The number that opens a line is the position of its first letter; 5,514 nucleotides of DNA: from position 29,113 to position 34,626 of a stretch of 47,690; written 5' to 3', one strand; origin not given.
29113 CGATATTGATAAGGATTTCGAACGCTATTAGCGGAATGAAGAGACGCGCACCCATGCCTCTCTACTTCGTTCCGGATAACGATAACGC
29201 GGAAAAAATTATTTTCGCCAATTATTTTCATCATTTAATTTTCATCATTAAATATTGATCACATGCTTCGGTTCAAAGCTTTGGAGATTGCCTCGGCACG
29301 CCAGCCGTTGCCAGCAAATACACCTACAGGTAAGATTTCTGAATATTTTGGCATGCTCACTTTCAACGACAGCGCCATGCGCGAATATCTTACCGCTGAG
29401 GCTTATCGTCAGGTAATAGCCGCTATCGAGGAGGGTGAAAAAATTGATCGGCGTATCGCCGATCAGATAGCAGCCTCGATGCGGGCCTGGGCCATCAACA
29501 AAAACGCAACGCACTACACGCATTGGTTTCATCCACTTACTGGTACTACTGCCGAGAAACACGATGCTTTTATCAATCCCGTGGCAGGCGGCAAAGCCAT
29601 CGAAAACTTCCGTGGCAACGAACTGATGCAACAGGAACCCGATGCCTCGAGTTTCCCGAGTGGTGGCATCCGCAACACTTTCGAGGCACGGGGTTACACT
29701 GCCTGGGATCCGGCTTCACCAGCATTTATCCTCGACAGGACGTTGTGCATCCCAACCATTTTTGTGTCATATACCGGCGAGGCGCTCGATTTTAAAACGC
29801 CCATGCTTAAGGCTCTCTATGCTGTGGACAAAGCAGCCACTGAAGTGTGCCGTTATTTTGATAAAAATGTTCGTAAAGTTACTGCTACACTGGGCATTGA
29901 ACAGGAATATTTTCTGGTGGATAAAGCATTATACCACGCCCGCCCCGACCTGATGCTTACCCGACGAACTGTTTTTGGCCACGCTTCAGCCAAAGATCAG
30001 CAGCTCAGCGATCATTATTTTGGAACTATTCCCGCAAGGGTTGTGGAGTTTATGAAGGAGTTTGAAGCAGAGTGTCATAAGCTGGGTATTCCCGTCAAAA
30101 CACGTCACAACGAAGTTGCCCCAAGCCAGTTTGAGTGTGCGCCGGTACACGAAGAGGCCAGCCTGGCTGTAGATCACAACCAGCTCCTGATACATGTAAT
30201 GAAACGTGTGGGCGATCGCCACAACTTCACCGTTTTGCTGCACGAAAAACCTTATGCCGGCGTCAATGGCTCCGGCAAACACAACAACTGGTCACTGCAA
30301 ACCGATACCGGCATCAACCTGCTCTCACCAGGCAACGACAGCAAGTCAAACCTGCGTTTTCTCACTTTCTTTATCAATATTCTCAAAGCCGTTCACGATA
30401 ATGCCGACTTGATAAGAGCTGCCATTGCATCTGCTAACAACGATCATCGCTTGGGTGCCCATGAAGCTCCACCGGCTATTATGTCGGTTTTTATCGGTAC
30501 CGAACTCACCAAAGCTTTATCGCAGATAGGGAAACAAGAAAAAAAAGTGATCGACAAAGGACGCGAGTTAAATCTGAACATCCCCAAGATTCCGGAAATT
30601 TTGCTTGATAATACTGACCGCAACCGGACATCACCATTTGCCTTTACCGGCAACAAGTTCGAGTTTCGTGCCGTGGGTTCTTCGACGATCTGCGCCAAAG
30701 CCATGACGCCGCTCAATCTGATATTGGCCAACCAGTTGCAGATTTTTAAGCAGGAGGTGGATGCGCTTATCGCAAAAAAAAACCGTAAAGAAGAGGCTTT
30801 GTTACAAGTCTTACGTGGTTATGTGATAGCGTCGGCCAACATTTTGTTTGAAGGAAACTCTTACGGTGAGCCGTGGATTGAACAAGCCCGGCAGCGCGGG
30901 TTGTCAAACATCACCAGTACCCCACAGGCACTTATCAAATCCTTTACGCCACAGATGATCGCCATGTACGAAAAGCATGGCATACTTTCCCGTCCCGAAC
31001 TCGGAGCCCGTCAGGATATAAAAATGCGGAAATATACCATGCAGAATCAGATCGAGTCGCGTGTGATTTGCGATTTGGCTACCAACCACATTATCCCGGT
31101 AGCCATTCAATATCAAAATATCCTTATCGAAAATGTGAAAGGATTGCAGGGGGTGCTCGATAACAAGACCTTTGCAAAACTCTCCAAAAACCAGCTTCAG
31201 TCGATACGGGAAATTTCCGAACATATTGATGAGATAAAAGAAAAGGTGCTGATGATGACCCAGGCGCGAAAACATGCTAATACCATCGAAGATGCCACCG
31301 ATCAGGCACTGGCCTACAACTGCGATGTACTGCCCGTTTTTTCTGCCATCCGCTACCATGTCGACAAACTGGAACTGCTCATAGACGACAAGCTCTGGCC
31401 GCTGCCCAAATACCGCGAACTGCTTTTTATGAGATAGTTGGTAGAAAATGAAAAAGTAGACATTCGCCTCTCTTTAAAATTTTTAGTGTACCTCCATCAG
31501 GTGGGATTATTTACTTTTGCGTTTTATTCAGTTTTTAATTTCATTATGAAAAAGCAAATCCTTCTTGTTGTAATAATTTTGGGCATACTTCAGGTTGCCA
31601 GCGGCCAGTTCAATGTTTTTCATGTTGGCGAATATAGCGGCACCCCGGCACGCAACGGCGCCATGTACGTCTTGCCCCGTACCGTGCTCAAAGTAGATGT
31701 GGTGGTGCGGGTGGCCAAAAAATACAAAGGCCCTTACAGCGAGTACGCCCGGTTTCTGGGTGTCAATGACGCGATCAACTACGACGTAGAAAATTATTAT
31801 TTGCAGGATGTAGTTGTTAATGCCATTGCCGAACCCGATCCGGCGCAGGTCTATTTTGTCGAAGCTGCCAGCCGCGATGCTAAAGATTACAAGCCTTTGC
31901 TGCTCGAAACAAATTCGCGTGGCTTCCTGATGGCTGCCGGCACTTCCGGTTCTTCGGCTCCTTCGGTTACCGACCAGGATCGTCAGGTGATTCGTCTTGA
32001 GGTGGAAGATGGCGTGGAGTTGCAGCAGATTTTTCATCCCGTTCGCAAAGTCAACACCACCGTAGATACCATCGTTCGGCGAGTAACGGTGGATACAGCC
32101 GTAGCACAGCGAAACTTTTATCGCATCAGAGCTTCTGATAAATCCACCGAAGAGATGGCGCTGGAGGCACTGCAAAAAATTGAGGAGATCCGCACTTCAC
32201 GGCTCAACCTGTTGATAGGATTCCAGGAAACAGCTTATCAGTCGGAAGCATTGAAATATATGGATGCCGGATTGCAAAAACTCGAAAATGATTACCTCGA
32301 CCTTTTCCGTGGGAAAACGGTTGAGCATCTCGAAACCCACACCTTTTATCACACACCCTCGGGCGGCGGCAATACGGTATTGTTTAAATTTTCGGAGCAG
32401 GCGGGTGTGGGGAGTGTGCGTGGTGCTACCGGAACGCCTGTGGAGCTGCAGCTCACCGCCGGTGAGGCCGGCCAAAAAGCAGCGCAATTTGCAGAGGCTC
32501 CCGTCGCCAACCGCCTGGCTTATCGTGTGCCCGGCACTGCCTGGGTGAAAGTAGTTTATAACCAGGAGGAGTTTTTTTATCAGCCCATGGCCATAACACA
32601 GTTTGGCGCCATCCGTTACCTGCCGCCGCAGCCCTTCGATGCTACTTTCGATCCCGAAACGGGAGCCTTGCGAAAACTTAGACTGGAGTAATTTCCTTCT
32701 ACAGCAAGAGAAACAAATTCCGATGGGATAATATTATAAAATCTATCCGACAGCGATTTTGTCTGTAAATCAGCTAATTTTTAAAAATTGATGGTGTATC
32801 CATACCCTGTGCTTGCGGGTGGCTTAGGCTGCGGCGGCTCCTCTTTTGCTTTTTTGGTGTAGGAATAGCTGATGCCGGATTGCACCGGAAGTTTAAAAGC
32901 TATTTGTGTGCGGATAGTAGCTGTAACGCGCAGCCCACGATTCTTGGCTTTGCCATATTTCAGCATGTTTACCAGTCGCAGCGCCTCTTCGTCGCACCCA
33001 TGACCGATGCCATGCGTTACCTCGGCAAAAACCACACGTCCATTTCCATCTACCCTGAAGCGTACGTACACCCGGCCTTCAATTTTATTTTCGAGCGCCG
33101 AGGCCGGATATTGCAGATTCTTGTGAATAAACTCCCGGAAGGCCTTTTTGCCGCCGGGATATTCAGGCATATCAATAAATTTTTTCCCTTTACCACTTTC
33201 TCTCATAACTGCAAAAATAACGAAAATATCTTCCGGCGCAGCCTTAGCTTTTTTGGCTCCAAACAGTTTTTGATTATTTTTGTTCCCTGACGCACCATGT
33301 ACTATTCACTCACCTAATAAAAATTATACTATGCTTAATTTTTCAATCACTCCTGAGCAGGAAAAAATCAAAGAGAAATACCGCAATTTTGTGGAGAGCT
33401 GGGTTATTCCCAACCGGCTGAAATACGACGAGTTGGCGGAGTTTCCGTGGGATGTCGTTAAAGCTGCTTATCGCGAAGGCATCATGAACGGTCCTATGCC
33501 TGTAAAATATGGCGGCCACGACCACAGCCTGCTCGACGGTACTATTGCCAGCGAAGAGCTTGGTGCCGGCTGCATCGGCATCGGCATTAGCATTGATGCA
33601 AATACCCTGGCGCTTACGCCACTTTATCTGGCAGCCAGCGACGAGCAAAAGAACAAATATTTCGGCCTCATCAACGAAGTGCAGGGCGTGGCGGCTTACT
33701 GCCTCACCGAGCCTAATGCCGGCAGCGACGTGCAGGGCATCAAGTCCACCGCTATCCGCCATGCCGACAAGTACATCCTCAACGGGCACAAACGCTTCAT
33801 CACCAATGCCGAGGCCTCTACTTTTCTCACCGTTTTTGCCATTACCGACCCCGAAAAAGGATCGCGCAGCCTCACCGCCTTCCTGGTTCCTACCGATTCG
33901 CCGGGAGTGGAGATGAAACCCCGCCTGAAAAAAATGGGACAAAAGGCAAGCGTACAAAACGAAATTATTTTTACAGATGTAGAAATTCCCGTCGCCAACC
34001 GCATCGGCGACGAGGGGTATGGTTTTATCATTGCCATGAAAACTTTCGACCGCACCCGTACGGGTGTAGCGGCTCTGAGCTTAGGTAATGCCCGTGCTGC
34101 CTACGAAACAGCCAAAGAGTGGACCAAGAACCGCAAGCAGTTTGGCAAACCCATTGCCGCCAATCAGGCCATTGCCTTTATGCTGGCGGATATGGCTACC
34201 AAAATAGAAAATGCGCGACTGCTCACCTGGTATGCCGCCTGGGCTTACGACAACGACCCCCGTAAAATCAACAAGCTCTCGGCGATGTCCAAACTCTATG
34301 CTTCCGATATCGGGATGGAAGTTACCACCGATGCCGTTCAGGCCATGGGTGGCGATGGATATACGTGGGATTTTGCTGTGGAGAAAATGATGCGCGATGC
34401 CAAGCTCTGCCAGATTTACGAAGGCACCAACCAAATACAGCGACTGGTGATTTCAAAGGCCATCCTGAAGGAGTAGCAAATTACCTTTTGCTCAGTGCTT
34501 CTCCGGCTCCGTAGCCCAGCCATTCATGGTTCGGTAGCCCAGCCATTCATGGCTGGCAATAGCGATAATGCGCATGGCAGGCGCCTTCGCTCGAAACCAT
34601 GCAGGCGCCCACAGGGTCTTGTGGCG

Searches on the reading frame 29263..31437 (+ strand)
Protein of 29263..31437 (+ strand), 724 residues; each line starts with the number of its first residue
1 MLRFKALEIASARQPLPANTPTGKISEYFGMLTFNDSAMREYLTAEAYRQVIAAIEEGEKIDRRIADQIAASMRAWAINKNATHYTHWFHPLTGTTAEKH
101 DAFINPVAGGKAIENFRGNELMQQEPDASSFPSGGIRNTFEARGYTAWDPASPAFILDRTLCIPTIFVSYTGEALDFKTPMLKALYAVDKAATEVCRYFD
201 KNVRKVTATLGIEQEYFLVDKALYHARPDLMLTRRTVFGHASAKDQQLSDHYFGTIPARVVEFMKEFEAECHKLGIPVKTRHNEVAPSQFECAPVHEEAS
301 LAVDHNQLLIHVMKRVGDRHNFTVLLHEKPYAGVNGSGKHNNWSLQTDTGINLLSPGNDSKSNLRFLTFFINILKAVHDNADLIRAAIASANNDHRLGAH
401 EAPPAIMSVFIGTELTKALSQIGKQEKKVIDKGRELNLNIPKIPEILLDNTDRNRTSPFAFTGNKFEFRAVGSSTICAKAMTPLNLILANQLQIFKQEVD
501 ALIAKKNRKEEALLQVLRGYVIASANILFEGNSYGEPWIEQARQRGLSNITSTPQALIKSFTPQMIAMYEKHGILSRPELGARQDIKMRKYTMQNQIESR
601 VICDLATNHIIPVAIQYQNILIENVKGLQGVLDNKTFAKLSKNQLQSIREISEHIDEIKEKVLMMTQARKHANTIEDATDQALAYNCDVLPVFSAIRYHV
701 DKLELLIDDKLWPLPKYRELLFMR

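Call 5: search_protein_families(library=pfam, proteins=[window:29263-31437:+], max_evalue=0.001)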
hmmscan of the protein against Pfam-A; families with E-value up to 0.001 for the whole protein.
window:29263-31437:+ (724 aa): 3 families
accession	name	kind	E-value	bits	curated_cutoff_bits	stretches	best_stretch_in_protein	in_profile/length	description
PF12437.13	GSIII_N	-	3e-76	255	25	1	26-184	2-160/160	Glutamine synthetase type III N terminal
PF18318.6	Gln-synt_C-ter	-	1.9e-33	115.2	22.7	1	512-627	1-116/118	Glutamine synthetase C-terminal domain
PF00120.29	Gln-synt_C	-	5e-20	72.3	24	1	206-366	20-176/344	Glutamine synthetase, catalytic domain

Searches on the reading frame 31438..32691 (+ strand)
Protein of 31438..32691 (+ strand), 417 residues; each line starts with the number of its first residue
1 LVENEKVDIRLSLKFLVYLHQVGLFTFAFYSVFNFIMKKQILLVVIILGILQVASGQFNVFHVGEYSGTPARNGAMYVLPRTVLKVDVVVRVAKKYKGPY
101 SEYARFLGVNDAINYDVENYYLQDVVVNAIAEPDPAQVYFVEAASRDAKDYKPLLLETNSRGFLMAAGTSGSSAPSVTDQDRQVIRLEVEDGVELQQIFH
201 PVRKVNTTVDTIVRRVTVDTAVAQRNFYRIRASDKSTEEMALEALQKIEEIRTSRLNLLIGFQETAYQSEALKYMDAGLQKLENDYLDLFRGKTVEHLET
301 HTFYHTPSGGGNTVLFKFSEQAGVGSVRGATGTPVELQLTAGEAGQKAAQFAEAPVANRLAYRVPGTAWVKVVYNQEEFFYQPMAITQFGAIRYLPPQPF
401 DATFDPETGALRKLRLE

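Call 5: search_protein_families(library=pfam, proteins=[window:31438-32691:+], max_evalue=0.001)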
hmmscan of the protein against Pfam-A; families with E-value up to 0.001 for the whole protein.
window:31438-32691:+ (417 aa): 1 family
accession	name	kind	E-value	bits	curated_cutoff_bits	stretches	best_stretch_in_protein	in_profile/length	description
PF16115.10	DUF4831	-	6e-43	147.6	27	1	74-411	2-317/318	Domain of unknown function (DUF4831)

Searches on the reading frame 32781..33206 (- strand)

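Call 37: search_protein_families(library=pfam, proteins=[window:32781-33206:-], max_evalue=0.001)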
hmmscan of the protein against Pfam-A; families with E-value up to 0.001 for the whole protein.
window:32781-33206:- (141 aa): 1 family
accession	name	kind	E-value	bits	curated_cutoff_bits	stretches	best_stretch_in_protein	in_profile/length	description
PF03544.19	TonB_C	-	2e-14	54.2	24.6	1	30-106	2-79/79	Gram-negative bacterial TonB protein C-terminal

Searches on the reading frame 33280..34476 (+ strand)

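Call 5: search_protein_families(library=pfam, proteins=[window:33280-34476:+], max_evalue=0.001)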
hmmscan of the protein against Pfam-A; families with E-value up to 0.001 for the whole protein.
window:33280-34476:+ (398 aa): 5 families
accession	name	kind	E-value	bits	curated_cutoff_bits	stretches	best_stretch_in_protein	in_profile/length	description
PF00441.29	Acyl-CoA_dh_1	-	6.3e-48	163.2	22.4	1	247-396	2-150/150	Acyl-CoA dehydrogenase, C-terminal domain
PF02770.24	Acyl-CoA_dh_M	-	1.6e-24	86.3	33.3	1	139-234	1-97/97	Acyl-CoA dehydrogenase, middle domain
PF02771.21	Acyl-CoA_dh_N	-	7.3e-21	75.1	22.9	1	24-128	1-106/113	Acyl-CoA dehydrogenase, N-terminal domain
PF08028.16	Acyl-CoA_dh_2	-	5.4e-18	66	22.7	1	262-384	2-133/134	Acyl-CoA dehydrogenase, C-terminal domain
PF22924.1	ACOX_C_alpha1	-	1.6e-05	25.2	27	1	291-392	61-165/169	Acyl-CoA oxidase, C-alpha1 domain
